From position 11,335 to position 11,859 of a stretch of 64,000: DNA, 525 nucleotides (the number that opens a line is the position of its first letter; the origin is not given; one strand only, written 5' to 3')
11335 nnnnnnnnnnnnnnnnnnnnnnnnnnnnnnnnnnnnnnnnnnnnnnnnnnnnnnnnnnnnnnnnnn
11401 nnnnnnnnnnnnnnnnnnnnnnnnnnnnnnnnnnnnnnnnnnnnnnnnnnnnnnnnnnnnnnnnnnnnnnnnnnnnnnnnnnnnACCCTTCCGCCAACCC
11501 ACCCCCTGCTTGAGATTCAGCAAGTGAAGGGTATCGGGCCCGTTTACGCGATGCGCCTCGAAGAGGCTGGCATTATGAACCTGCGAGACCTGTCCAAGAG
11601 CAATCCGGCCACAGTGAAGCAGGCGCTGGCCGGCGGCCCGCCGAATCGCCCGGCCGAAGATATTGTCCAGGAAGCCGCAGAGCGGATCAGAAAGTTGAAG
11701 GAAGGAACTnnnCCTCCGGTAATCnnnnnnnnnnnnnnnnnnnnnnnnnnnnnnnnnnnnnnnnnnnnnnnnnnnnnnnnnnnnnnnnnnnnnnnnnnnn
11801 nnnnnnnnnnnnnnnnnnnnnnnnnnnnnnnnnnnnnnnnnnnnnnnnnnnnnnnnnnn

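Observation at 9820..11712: Second paralog has a Cys-rich cluster, a Pro/Thr-rich linker and a C-terminal helix-hairpin-helix-like motif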

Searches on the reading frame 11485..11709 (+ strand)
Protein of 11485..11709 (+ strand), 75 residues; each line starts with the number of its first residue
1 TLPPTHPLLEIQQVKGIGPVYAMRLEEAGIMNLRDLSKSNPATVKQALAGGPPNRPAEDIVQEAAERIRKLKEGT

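Call 24: search_solved_structures(query=A2, max_evalue=1, show_alignments=2)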
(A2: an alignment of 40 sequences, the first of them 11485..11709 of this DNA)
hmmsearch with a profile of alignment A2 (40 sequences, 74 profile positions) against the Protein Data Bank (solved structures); distinct sequences matched with E-value up to 1: 203 (the best 60 are shown).
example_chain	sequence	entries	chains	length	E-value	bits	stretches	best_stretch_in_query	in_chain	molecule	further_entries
1pzn_A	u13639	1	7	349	9.7e-09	38.4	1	11-71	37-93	DNA repair and recombination protein rad51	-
9l94_Q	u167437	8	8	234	4.3e-07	33.1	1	9-46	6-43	Large ribosomal subunit protein eL32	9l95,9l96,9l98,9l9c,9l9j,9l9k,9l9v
7yll_A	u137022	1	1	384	7.6e-07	32.3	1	9-51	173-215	DNA polymerase IV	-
1jj2_X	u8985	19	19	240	1.4e-06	31.4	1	4-46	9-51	RIBOSOMAL PROTEIN L32E | 50S ribosomal protein L32E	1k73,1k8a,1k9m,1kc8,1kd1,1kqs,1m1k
3cma_Y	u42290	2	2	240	1.4e-06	31.4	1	4-46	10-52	50S ribosomal protein L32e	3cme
1s72_Y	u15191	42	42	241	1.5e-06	31.4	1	4-46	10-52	50S ribosomal protein L32E | RPL32E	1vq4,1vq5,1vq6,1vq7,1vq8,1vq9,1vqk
3b0y_A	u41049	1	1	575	3.5e-06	30.2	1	6-39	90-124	DNA polymerase beta family (X family)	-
3b0x_A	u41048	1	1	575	3.5e-06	30.2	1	6-39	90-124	DNA polymerase beta family (X family)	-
3au2_A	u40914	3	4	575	3.5e-06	30.2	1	6-39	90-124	DNA polymerase beta family (X family)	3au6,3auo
2f1h_A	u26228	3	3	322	6.8e-06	29.2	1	9-70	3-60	DNA repair and recombination protein radA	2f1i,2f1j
1t4g_A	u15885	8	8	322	6.8e-06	29.2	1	9-70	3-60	DNA repair and recombination protein radA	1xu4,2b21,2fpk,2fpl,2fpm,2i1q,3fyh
6jum_A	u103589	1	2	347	7.3e-06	29.2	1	14-50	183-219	DNA polymerase IV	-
6jun_F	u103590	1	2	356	7.6e-06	29.1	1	14-50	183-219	DNA polymerase IV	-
4dez_A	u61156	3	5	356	7.6e-06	29.1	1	14-50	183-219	DNA polymerase IV 1 | DNA polymerase IV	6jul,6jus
2bke_A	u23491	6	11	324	7.6e-06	29.1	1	10-71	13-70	DNA REPAIR AND RECOMBINATION PROTEIN RADA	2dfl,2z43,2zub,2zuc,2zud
2duy_A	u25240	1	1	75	9.4e-05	25.6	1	5-26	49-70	Competence protein ComEA-related protein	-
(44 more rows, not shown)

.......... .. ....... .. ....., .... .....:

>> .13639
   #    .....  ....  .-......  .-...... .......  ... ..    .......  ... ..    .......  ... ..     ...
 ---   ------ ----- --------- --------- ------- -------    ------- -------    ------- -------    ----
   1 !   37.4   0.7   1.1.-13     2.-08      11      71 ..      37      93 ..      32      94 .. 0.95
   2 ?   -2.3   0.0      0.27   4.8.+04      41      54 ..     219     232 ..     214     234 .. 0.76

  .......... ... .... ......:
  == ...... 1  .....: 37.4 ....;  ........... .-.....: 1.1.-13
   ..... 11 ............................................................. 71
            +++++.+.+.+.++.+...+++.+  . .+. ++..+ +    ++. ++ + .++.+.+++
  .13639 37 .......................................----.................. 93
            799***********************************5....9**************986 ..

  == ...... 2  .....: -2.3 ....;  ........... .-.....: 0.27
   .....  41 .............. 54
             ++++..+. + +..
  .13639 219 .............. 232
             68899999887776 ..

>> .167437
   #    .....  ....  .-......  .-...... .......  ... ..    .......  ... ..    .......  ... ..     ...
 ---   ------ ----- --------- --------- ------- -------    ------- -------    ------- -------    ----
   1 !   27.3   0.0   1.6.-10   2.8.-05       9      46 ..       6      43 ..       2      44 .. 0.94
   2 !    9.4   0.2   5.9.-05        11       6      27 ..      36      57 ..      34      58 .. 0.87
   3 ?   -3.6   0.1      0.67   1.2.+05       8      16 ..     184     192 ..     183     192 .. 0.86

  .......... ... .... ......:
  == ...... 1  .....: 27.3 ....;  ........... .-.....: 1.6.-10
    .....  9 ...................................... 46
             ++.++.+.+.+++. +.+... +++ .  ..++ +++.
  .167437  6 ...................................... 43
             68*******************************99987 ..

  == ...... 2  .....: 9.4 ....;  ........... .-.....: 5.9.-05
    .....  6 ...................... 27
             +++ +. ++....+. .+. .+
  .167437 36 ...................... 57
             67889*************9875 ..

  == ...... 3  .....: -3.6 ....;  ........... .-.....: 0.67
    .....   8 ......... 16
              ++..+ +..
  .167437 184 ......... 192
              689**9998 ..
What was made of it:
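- Closest known: ComEA-type competence DNA receptors. Different: Similarity is weak and partial (ComEA-related 2duy, E 9e-5 over 22 residues, call 24), and the proteins are otherwise unrelated.
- Checked: A family profile hits the P. furiosus Rad51 N-domain at E 9.7e-9 (call 24).
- The best PDB profile hits are all proteins that act on nucleic acids: Rad51/RadA N-domain at 9.7e-9, L32e, Pol IV and Pol X. NusA's acidic repeats score lower, at 5e-5 (call 24). The sequence profile ranks nucleic-acid enzymes and RadA above NusA (call 24).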

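Call 30: predict_structure(alignment_id=A2)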
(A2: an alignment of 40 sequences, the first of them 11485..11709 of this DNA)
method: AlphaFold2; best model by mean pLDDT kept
length: 75 residues; sequences in the alignment: 40
mean_pLDDT: 92.4   pTM: 0.81
mean pLDDT of the five models: 92.4, 91.8, 91.7, 89.9, 89.1
residues with pLDDT >= 90: 62; 70-90: 11; 50-70: 1; < 50: 1
segments of 3 or more residues with pLDDT < 50: none
pLDDT, mean of each block of 10 residues (from residue 1): 91 94 96 97 94 86 96 78
secondary structure, 60 per line:
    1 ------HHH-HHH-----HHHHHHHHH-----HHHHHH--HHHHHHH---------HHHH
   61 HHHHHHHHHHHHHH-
elements in order: H19-27 H33-38 H41-47 H57-74
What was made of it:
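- On Pfam HHH_5 (PF14520), (HhH)2 domain: The AF2 model has pLDDT 92.4 (call 30).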

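Call 55: search_protein_families(library=pfam, alignment_id=A2, max_evalue=0.01)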
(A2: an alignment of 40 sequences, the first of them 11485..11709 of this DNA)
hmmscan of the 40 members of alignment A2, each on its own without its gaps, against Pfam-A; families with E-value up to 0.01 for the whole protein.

A. member 1, window:11485-11709:+ (75 aa): 4 families
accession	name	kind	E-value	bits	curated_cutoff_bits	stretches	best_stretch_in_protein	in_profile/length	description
PF14520.12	HHH_5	-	8.5e-08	33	27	1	10-46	3-39/57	Helix-hairpin-helix domain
PF11731.14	Cdd1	-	0.00081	20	25.5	1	8-48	5-45/86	Pathogenicity locus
PF10391.15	DNA_pol_lambd_f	-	0.0018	18.5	29.8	1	11-43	3-35/51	Fingers domain of DNA polymerase lambda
PF14229.12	DUF4332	-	0.0032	18.1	23.2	1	14-48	58-92/122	Domain of unknown function (DUF4332)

B. families by the number of members that match (of 40 scanned): 13 families
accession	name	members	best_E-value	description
PF14520.12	HHH_5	37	3.5e-13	Helix-hairpin-helix domain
PF11731.14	Cdd1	24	2.2e-05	Pathogenicity locus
PF14229.12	DUF4332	22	8.4e-06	Domain of unknown function (DUF4332)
PF10391.15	DNA_pol_lambd_f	16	2.6e-06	Fingers domain of DNA polymerase lambda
PF21999.2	IMS_HHH_1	9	0.00013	DNA polymerase-iota, thumb domain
PF11798.14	IMS_HHH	4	9.6e-06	IMS family HHH motif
PF00633.29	HHH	4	0.00021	Helix-hairpin-helix motif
PF25453.1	DUF7898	3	0.0027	Domain of unknown function (DUF7898)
PF14716.13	HHH_8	2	0.0021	Helix-hairpin-helix domain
PF12826.13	HHH_2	1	0.0015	Helix-hairpin-helix motif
PF02961.22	SAM_BAF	1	0.0021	Barrier to autointegration factor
PF02845.22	CUE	1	0.0028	CUE domain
PF04994.19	TfoX_C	1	0.0066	TfoX C-terminal domain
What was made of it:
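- On Pfam HHH_5 (PF14520), (HhH)2 domain: 37 of 40 family modules match (call 55).
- HHH_5 scores 33 bits alone, and 37 of 40 family modules hit HHH_5 (call 55).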

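Call 60: search_protein_representatives(alignment_id=A2)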
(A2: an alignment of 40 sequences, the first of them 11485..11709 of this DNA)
Query: 40 sequences, 74 profile positions. Proteins with E-value up to 0.001 (for the whole library): 23825; up to 1e-10: 3536; up to 1e-30: 193. The best 150 are listed.
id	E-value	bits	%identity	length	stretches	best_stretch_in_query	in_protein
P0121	1.7e-123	418.9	-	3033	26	3-69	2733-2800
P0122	2.8e-121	411.8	-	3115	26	8-72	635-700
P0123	1.8e-99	342.0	-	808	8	8-68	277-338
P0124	6.2e-87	301.8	-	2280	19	5-70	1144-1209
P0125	5.4e-84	292.4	-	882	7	6-67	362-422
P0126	7.0e-78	272.8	-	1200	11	7-71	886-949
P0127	2.4e-73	258.2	-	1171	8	10-68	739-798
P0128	2.5e-71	251.7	-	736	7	4-67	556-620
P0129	3.3e-70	248.2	-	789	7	7-70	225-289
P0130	2.5e-69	245.4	-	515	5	3-70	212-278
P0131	7.4e-69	243.8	-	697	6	4-71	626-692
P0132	2.1e-66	236.0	-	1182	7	4-70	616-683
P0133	3.2e-66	235.4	-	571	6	9-51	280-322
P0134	9.2e-66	233.9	-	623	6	7-70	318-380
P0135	2.2e-65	232.7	-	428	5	4-70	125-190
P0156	2.0e-53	194.4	-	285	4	7-71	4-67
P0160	1.8e-52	191.3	-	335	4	5-67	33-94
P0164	1.1e-50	185.6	-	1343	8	3-71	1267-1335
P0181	1.1e-46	172.8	-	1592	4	3-71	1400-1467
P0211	1.2e-41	156.7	-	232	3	3-70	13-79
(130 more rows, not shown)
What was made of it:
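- The module is a generic mobile domain: 23,825 library proteins match at E<=1e-3 (call 60). It is a very common mobile module (call 60).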

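Call 61: search_protein_families(library=pfam, proteins=[P0121, P0123, P0130, P0135, P0156, P0160, P0211, P0181, P0164], max_evalue=0.001)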
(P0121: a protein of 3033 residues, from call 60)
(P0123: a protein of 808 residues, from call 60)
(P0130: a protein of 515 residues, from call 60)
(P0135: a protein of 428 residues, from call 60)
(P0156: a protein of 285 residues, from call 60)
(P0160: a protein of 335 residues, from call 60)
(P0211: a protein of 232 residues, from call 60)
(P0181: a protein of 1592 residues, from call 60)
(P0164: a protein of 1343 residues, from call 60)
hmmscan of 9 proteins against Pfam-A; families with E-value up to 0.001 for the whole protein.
P0121 (3033 aa): 8 families
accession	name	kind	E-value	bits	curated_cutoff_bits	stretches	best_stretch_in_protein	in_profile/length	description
PF14520.12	HHH_5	-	9e-33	113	27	0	2739-2768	2-31/57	Helix-hairpin-helix domain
PF11731.14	Cdd1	-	6.8e-32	110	25.5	0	2738-2767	5-34/86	Pathogenicity locus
PF11798.14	IMS_HHH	-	4.2e-22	77.4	24.4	0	2740-2760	12-32/32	IMS family HHH motif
PF00633.29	HHH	-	5.4e-14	51.6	24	0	2738-2753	10-25/30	Helix-hairpin-helix motif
PF02961.22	SAM_BAF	-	7.2e-13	49.3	25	0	100-125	17-42/88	Barrier to autointegration factor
PF00570.28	HRDC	-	1.4e-09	38.2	23.8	0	1899-1928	29-58/68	HRDC domain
PF14716.13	HHH_8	-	4.8e-06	27.3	30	0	2738-2756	47-65/73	Helix-hairpin-helix domain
PF12836.13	HHH_3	-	0.00018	22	27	0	2739-2754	14-29/65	Helix-hairpin-helix motif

P0123 (808 aa): 15 families
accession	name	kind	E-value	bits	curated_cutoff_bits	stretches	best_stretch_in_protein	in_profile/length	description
PF14520.12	HHH_5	-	1.1e-46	157.6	27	6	111-148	3-40/57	Helix-hairpin-helix domain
PF14229.12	DUF4332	-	1.3e-35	122.6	23.2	0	279-314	54-89/122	Domain of unknown function (DUF4332)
PF11731.14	Cdd1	-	1.2e-20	74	25.5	0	278-313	6-41/86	Pathogenicity locus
PF04994.19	TfoX_C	-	9.9e-19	67.7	23.1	0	726-756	3-33/81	TfoX C-terminal domain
PF21999.2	IMS_HHH_1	-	1.1e-13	51.9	27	0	201-240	5-46/53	DNA polymerase-iota, thumb domain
PF00416.27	Ribosomal_S13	-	5.9e-11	43.3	31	0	467-511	17-62/128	Ribosomal protein S13/S18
PF02579.22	Nitro_FeMo-Co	-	3.4e-10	40.5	26.3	0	730-761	58-88/94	Dinitrogenase iron-molybdenum cofactor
PF25453.1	DUF7898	-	3.6e-10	40.6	27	0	477-507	16-46/80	Domain of unknown function (DUF7898)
PF10391.15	DNA_pol_lambd_f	-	6.5e-10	39.1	29.8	0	282-313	5-36/51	Fingers domain of DNA polymerase lambda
PF00633.29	HHH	-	1.3e-08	34.7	24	0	108-120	9-21/30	Helix-hairpin-helix motif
PF11798.14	IMS_HHH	-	4.1e-07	30.3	24.4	0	728-747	13-32/32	IMS family HHH motif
PF03118.21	RNA_pol_A_CTD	-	4.4e-07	30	23.8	0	387-409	28-50/67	Bacterial RNA polymerase, alpha chain C terminal domain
PF14716.13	HHH_8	-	1.5e-05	25.7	30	0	721-742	43-64/73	Helix-hairpin-helix domain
PF05643.16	GNA1162-like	-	0.00024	21.2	25.9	0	207-244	54-91/185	Putative lipoprotein GNA1162-like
PF00730.31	HhH-GPD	-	0.00088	20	26.2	0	286-321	14-49/108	HhH-GPD superfamily base excision DNA repair protein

P0130 (515 aa): 18 families
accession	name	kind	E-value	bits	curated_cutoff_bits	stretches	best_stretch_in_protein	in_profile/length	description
PF14520.12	HHH_5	-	4e-43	146.1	27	5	218-259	2-45/57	Helix-hairpin-helix domain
PF14229.12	DUF4332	-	3.5e-24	85.8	23.2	2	219-258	54-93/122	Domain of unknown function (DUF4332)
PF10391.15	DNA_pol_lambd_f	-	5.7e-21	74.5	29.8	0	300-333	3-36/51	Fingers domain of DNA polymerase lambda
PF11731.14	Cdd1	-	1.9e-20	73.3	25.5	0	145-187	4-46/86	Pathogenicity locus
PF11798.14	IMS_HHH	-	1.4e-14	53.8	24.4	0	148-168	12-32/32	IMS family HHH motif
PF04994.19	TfoX_C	-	4.2e-11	43.2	23.1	0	147-176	3-32/81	TfoX C-terminal domain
PF03118.21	RNA_pol_A_CTD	-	3.9e-09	36.5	23.8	0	308-336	22-50/67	Bacterial RNA polymerase, alpha chain C terminal domain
PF25453.1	DUF7898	-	4.1e-09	37.2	27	0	303-341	9-47/80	Domain of unknown function (DUF7898)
PF00416.27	Ribosomal_S13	-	2.3e-08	35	31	0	148-188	16-57/128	Ribosomal protein S13/S18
PF14716.13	HHH_8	-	2.4e-08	34.6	30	0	147-164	48-65/73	Helix-hairpin-helix domain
PF12826.13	HHH_2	-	2.9e-08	34.2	27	0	152-185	8-40/64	Helix-hairpin-helix motif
PF21999.2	IMS_HHH_1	-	3.5e-08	34.2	27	0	462-492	5-35/53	DNA polymerase-iota, thumb domain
PF00633.29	HHH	-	1.9e-07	31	24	0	145-162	9-26/30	Helix-hairpin-helix motif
PF02961.22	SAM_BAF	-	2.2e-06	28.5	25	0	148-170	19-41/88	Barrier to autointegration factor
PF21794.3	RAD51D_N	-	0.00013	22.5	27.3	0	309-334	15-40/60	RAD51D, N-terminal domain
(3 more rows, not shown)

P0135 (428 aa): 13 families
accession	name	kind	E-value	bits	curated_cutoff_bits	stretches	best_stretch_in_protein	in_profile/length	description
PF14520.12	HHH_5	-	2.7e-41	140.3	27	5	130-168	2-40/57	Helix-hairpin-helix domain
PF14229.12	DUF4332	-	6.2e-23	81.7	23.2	1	63-103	54-94/122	Domain of unknown function (DUF4332)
PF11731.14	Cdd1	-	2.5e-16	60.1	25.5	0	61-110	5-54/86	Pathogenicity locus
PF10391.15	DNA_pol_lambd_f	-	2.7e-16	59.5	29.8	0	132-167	3-38/51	Fingers domain of DNA polymerase lambda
PF25453.1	DUF7898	-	1.5e-10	41.8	27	0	288-340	5-57/80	Domain of unknown function (DUF7898)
PF21999.2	IMS_HHH_1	-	1.8e-10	41.5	27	0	294-330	5-41/53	DNA polymerase-iota, thumb domain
PF00633.29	HHH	-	1.3e-09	37.8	24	0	212-228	11-27/30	Helix-hairpin-helix motif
PF11798.14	IMS_HHH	-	2.1e-09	37.5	24.4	0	217-233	16-32/32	IMS family HHH motif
PF02579.22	Nitro_FeMo-Co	-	6.9e-07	29.9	26.3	0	131-156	55-80/94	Dinitrogenase iron-molybdenum cofactor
PF04994.19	TfoX_C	-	8.3e-07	29.5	23.1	0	62-92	3-33/81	TfoX C-terminal domain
PF12826.13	HHH_2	-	8.2e-06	26.3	27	0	67-97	8-37/64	Helix-hairpin-helix motif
PF02961.22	SAM_BAF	-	3.7e-05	24.6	25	0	134-154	22-42/88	Barrier to autointegration factor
PF03118.21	RNA_pol_A_CTD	-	0.00013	22.1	23.8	0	303-325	28-50/67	Bacterial RNA polymerase, alpha chain C terminal domain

P0156 (285 aa): 15 families
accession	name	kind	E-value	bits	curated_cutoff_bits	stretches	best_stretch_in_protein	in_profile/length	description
PF14520.12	HHH_5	-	1.4e-31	109.1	27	3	7-53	3-51/57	Helix-hairpin-helix domain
PF11731.14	Cdd1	-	2.6e-18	66.4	25.5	0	69-115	6-52/86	Pathogenicity locus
PF14229.12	DUF4332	-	1.7e-16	60.9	23.2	0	7-45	54-92/122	Domain of unknown function (DUF4332)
PF10391.15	DNA_pol_lambd_f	-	2.1e-15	56.7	29.8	0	216-248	3-40/51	Fingers domain of DNA polymerase lambda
PF11798.14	IMS_HHH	-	2.9e-12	46.5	24.4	0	71-90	13-32/32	IMS family HHH motif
PF02961.22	SAM_BAF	-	1e-09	39.2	25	0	150-181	17-48/88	Barrier to autointegration factor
PF21999.2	IMS_HHH_1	-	1.1e-09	39.1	27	0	218-251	2-35/53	DNA polymerase-iota, thumb domain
PF04994.19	TfoX_C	-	4.4e-08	33.6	23.1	0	214-246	3-35/81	TfoX C-terminal domain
PF00633.29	HHH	-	5.4e-08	32.7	24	0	3-20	8-25/30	Helix-hairpin-helix motif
PF00416.27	Ribosomal_S13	-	9.3e-07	29.7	31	0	215-274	16-77/128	Ribosomal protein S13/S18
PF12836.13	HHH_3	-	1.6e-05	25.4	27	0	65-85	10-30/65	Helix-hairpin-helix motif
PF14716.13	HHH_8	-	1.9e-05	25.4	30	0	5-24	47-66/73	Helix-hairpin-helix domain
PF12826.13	HHH_2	-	3.3e-05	24.4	27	0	4-23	33-52/64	Helix-hairpin-helix motif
PF20451.3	Calmod_bind_M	-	0.00024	22.1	24.5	0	7-52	8-59/67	Calmodulin binding protein central domain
PF00570.28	HRDC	-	0.0003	21.1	23.8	0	138-166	31-59/68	HRDC domain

P0160 (335 aa): 15 families
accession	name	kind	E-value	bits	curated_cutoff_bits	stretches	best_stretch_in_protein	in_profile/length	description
PF14520.12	HHH_5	-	1.1e-32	112.7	27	4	37-75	2-40/57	Helix-hairpin-helix domain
PF14229.12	DUF4332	-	2e-17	63.9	23.2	1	38-77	54-93/122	Domain of unknown function (DUF4332)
PF11731.14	Cdd1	-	2.6e-12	47.2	25.5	0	37-76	6-45/86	Pathogenicity locus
PF10391.15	DNA_pol_lambd_f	-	7.4e-12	45.3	29.8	0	39-73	3-37/51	Fingers domain of DNA polymerase lambda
PF25453.1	DUF7898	-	1.5e-11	44.9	27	0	127-160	12-45/80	Domain of unknown function (DUF7898)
PF21999.2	IMS_HHH_1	-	1.7e-09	38.5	27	0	201-237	5-41/53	DNA polymerase-iota, thumb domain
PF11798.14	IMS_HHH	-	4.6e-09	36.4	24.4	0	38-58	12-32/32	IMS family HHH motif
PF04994.19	TfoX_C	-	1.8e-06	28.4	23.1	0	37-66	3-32/81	TfoX C-terminal domain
PF00633.29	HHH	-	4.4e-05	23.6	24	0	119-136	11-28/30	Helix-hairpin-helix motif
PF00730.31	HhH-GPD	-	7.4e-05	23.5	26.2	0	139-189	26-67/108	HhH-GPD superfamily base excision DNA repair protein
PF21794.3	RAD51D_N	-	0.00013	22.5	27.3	0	129-156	14-41/60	RAD51D, N-terminal domain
PF03118.21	RNA_pol_A_CTD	-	0.00015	21.8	23.8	0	210-236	28-56/67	Bacterial RNA polymerase, alpha chain C terminal domain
PF02961.22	SAM_BAF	-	0.00021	22.1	25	0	40-61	21-42/88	Barrier to autointegration factor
PF12826.13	HHH_2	-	0.00051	20.6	27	0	36-54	34-52/64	Helix-hairpin-helix motif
PF02579.22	Nitro_FeMo-Co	-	0.00061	20.5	26.3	0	123-148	58-82/94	Dinitrogenase iron-molybdenum cofactor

P0211 (232 aa): 10 families
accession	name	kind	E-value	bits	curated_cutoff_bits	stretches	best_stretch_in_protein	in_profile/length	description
PF14520.12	HHH_5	-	1.2e-27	96.6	27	3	19-65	2-50/57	Helix-hairpin-helix domain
PF10391.15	DNA_pol_lambd_f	-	1.5e-13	50.7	29.8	1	162-194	4-36/51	Fingers domain of DNA polymerase lambda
PF14229.12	DUF4332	-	4.2e-13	50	23.2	0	166-217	2-55/122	Domain of unknown function (DUF4332)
PF21999.2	IMS_HHH_1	-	7.1e-11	42.8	27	0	166-200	5-39/53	DNA polymerase-iota, thumb domain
PF11798.14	IMS_HHH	-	2.3e-09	37.4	24.4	0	158-180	10-32/32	IMS family HHH motif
PF11731.14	Cdd1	-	7.3e-09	36.2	25.5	0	19-66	6-53/86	Pathogenicity locus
PF02961.22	SAM_BAF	-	5.9e-06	27.1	25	0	78-112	7-41/88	Barrier to autointegration factor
PF22993.4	SAM_EPH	-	2.3e-05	24.5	27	0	172-194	20-42/60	Ephrin receptor 1 SAM domain-like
PF04994.19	TfoX_C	-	5.7e-05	23.6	23.1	0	90-118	4-32/81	TfoX C-terminal domain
PF03118.21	RNA_pol_A_CTD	-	6.9e-05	22.9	23.8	0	37-57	30-50/67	Bacterial RNA polymerase, alpha chain C terminal domain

P0181 (1592 aa): 16 families
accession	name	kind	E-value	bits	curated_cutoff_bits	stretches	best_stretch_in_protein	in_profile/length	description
PF14520.12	HHH_5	-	3.6e-30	104.7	27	3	1407-1444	3-40/57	Helix-hairpin-helix domain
PF12849.12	PBP_like_2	-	8.2e-26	91.8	27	1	41-261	4-249/267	PBP superfamily domain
PF00038.26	Filament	-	2.4e-13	50.9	40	2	752-1020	22-285/313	Intermediate filament protein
PF11798.14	IMS_HHH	-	2e-11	43.9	24.4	0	1261-1281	12-32/32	IMS family HHH motif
PF11731.14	Cdd1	-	4.4e-10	40.1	25.5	0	1408-1446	8-46/86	Pathogenicity locus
PF24423.1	OVT1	-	7.6e-10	39.5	30.9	1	1158-1208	48-98/100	Major antigen, helical domain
PF10391.15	DNA_pol_lambd_f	-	6.4e-09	35.9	29.8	0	1408-1442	3-37/51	Fingers domain of DNA polymerase lambda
PF21999.2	IMS_HHH_1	-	1.2e-07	32.5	27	0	1411-1445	3-37/53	DNA polymerase-iota, thumb domain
PF25450.1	Rab11-FIP3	-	6.2e-06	27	31.9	0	914-1008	29-124/125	Rab11-FIP3-like domain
PF12727.12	PBP_like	-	7.4e-06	25.7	27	1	67-181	3-111/193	PBP superfamily domain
PF06818.20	Fez1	-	1.1e-05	26.5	34.4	0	856-1011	12-167/199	Fez1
PF17675.6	APG6_N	-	2.1e-05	25.4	45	0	879-984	13-127/132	Apg6 coiled-coil region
PF10473.14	CENP-F_leu_zip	-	8.6e-05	23.1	34.5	0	936-1064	15-139/140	Leucine-rich repeats of kinetochore protein Cenp-F/LEK1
PF15908.10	HMMR_C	-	0.00011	22.9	28.6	0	649-756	15-124/157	Hyaluronan mediated motility receptor C-terminal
PF07889.17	DUF1664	-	0.00023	21.6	34.6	0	529-607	35-113/124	Protein of unknown function (DUF1664)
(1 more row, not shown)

P0164 (1343 aa): 8 families
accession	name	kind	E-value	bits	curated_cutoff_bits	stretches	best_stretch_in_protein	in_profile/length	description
PF14520.12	HHH_5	-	1.2e-26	93.4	27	0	208-239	2-33/57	Helix-hairpin-helix domain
PF11798.14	IMS_HHH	-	3.3e-21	74.6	24.4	0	1275-1294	13-32/32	IMS family HHH motif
PF11731.14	Cdd1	-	1.5e-14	54.4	25.5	0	1273-1304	6-37/86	Pathogenicity locus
PF02961.22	SAM_BAF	-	6.8e-14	52.6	25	0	1153-1184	11-42/88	Barrier to autointegration factor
PF00416.27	Ribosomal_S13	-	8.6e-10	39.6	31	0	799-859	15-76/128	Ribosomal protein S13/S18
PF10391.15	DNA_pol_lambd_f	-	1.3e-06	28.5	29.8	0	1275-1302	3-30/51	Fingers domain of DNA polymerase lambda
PF00633.29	HHH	-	1.6e-06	28.1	24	0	455-470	6-21/30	Helix-hairpin-helix motif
PF21999.2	IMS_HHH_1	-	6e-05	23.9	27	0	467-490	5-28/53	DNA polymerase-iota, thumb domain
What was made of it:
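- Tried and rejected: Search of 1.84 billion representatives with the tip profile: the top hits are tandem arrays of 3-26 generic HhH modules (calls 60, 61).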

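Call 70: search_dna_similar(query=window:11485-11709:+, collection=phages, mode=protein, max_evalue=0.01, max_rows=15)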
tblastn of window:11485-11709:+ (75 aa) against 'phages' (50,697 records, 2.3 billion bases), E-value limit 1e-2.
No match.
